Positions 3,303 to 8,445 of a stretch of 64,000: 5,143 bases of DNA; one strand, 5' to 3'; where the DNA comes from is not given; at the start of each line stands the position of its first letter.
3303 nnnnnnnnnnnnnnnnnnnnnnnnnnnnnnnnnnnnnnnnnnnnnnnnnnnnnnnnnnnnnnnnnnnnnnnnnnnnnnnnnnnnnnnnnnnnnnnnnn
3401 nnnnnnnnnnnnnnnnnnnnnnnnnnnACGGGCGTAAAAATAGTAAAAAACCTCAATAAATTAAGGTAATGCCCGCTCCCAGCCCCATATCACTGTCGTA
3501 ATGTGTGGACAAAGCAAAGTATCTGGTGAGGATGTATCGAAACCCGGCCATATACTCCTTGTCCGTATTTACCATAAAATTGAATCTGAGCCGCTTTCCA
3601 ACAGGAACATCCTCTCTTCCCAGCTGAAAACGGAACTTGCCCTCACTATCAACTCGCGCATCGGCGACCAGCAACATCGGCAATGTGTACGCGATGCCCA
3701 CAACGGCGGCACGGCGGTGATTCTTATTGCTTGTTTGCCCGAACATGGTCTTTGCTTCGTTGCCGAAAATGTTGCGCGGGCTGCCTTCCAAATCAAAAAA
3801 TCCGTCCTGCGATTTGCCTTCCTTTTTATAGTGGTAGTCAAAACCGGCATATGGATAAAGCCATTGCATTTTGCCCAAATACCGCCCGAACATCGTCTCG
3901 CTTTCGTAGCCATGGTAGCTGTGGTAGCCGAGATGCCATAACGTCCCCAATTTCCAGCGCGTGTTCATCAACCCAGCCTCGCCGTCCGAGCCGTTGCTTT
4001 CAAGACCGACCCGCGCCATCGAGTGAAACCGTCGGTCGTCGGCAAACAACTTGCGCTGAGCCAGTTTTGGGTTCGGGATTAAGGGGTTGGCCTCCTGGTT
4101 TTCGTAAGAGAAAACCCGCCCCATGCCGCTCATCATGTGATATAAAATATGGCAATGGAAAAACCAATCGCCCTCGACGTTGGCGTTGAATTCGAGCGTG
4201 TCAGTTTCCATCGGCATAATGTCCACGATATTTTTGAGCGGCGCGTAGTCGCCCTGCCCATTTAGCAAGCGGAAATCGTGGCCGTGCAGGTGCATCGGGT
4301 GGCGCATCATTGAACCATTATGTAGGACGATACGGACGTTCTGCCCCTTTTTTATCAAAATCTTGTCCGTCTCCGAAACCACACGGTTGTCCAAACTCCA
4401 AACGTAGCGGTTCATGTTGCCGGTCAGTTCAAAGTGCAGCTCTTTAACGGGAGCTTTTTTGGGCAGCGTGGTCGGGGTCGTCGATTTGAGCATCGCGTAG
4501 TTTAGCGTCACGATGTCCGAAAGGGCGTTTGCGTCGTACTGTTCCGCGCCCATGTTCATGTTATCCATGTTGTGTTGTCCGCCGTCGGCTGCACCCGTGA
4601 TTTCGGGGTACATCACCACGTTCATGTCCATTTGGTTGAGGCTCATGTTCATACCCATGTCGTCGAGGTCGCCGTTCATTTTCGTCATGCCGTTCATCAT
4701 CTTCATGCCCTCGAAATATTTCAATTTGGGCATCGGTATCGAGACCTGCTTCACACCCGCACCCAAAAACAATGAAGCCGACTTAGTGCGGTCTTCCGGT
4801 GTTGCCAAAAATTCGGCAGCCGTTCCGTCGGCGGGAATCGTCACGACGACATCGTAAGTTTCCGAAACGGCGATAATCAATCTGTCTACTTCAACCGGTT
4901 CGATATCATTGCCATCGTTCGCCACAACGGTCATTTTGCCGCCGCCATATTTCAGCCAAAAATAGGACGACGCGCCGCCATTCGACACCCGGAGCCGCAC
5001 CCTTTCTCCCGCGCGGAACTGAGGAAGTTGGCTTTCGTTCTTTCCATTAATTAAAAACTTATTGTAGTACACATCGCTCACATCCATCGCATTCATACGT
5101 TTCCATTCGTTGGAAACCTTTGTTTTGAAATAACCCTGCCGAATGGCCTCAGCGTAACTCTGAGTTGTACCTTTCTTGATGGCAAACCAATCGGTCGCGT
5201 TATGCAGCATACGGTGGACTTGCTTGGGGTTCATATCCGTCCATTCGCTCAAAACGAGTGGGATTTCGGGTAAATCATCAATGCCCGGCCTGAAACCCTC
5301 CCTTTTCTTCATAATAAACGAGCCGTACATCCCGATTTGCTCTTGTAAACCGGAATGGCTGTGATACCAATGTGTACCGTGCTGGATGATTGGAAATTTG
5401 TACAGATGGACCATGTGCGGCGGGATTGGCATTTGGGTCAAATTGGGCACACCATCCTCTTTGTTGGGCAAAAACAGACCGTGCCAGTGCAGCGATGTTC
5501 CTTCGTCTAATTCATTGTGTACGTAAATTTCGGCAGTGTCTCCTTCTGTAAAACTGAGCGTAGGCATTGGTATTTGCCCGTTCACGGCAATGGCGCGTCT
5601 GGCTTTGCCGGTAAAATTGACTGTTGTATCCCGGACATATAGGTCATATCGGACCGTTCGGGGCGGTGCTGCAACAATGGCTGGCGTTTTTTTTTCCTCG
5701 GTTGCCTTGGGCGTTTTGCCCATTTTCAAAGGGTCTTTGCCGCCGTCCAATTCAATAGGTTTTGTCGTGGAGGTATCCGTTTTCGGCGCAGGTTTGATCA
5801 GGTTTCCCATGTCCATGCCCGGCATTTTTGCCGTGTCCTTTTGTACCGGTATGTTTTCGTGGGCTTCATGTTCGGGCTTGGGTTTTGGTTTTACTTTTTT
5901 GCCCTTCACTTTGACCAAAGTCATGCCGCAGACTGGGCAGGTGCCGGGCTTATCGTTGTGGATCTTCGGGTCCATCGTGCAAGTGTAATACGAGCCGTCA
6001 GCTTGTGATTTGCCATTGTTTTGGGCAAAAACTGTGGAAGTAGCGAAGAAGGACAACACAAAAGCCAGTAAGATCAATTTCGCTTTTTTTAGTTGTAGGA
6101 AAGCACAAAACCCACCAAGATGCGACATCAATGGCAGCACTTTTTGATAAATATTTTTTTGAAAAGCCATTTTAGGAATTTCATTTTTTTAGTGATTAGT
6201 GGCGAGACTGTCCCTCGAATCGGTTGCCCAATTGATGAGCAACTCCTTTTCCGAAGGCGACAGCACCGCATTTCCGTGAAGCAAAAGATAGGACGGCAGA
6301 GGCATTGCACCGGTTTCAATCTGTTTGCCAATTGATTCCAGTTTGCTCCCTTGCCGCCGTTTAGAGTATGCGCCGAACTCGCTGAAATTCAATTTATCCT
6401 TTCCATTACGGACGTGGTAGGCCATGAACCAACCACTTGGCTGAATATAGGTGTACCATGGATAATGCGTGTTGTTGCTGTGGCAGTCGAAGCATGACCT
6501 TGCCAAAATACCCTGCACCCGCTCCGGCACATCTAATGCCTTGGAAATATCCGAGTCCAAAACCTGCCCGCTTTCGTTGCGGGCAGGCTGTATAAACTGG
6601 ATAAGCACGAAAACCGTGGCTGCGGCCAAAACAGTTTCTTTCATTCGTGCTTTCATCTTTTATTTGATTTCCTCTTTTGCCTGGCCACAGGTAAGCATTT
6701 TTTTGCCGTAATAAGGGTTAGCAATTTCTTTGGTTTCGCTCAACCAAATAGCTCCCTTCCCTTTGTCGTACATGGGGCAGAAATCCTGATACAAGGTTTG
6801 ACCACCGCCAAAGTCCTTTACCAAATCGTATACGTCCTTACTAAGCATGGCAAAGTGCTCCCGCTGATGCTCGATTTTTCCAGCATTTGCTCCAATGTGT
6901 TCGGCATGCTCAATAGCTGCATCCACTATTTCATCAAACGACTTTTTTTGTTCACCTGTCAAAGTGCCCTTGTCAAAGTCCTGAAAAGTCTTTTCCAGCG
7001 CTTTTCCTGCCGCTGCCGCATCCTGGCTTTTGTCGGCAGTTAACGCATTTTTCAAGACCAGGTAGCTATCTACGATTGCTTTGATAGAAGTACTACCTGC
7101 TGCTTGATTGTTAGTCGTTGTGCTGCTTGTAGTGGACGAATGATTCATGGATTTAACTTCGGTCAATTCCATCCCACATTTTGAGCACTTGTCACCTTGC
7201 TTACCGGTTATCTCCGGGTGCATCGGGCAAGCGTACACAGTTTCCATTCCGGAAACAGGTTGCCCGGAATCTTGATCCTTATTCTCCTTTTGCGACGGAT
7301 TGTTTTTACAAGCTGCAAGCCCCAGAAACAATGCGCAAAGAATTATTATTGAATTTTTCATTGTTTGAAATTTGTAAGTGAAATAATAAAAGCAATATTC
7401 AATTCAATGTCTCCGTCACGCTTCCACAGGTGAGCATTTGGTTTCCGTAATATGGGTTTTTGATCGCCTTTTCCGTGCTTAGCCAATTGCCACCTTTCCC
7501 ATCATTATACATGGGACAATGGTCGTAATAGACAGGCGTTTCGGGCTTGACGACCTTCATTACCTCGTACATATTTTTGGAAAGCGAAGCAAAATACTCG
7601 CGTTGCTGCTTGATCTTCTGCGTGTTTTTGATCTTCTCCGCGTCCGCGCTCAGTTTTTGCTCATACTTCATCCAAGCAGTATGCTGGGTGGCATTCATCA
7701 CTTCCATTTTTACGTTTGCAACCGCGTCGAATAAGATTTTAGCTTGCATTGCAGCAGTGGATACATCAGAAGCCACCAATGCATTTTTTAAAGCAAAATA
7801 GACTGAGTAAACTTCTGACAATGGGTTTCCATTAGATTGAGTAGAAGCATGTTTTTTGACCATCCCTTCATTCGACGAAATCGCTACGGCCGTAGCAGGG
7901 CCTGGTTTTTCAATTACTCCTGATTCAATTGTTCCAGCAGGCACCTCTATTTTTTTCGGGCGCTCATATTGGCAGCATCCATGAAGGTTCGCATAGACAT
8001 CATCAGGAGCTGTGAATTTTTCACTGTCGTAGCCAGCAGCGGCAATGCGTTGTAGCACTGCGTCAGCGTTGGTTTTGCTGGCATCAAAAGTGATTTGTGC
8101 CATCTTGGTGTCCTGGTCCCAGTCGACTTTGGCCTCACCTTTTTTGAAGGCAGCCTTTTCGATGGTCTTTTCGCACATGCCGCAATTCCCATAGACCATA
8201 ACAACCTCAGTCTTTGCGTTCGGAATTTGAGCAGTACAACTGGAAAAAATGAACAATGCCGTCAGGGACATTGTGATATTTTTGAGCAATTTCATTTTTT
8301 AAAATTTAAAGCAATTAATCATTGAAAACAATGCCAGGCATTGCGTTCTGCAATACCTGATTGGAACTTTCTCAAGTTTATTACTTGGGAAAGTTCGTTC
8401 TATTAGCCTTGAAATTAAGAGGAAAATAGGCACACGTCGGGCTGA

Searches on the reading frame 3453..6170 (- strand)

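Call 52: search_protein_families(library=pfam, proteins=[window:3453-6170:-], max_evalue=0.001)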
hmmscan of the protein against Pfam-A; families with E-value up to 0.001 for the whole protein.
window:3453-6170:- (905 aa): 4 families
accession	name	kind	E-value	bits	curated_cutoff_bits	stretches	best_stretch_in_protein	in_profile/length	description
PF07732.21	Cu-oxidase_3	-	2.4e-40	137.8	21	2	179-291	2-118/119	Multicopper oxidase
PF07731.20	Cu-oxidase_2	-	1.1e-27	96.9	20.4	1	575-692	5-136/137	Multicopper oxidase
PF00394.28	Cu-oxidase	-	2.7e-16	60.5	21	1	367-447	34-124/157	Multicopper oxidase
PF19335.5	HMBD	-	1.3e-09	38.3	23.6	1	61-88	1-28/28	Heavy metal binding domain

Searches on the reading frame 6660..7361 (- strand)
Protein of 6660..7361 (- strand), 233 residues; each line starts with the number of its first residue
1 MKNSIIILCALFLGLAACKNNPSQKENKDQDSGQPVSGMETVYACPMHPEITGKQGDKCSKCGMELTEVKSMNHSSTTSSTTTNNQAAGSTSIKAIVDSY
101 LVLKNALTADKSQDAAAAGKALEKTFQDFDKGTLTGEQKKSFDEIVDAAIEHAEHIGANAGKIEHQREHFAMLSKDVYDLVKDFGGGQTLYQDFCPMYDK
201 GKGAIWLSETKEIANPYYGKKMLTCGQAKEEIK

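Call 52: search_protein_families(library=pfam, proteins=[window:6660-7361:-], max_evalue=0.001)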
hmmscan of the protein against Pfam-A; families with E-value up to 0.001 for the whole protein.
window:6660-7361:- (233 aa): 2 families
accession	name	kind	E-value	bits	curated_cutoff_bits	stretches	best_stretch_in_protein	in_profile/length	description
PF11827.13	DUF3347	-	4.7e-23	82.3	25.5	1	96-186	1-90/93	Protein of unknown function (DUF3347)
PF19335.5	HMBD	-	1.1e-11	44.9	23.6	1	42-69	1-28/28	Heavy metal binding domain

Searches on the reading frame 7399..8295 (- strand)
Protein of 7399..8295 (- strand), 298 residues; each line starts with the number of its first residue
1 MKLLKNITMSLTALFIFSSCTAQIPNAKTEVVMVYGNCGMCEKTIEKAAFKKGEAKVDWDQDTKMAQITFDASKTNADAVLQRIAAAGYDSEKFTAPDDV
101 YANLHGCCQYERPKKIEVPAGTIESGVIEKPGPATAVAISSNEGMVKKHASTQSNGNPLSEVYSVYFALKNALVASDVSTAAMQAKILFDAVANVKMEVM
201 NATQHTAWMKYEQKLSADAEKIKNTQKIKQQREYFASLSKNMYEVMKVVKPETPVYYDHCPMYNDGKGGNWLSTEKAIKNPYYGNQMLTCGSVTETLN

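Call 52: search_protein_families(library=pfam, proteins=[window:7399-8295:-], max_evalue=0.001)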
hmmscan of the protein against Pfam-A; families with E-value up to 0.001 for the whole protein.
window:7399-8295:- (298 aa): 2 families
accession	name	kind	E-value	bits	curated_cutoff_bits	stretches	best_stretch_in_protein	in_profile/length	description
PF11827.13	DUF3347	-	9.4e-24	84.5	25.5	1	162-251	1-90/93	Protein of unknown function (DUF3347)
PF00403.32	HMA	-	0.0004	21.2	24.8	0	38-90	9-62/62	Heavy-metal-associated domain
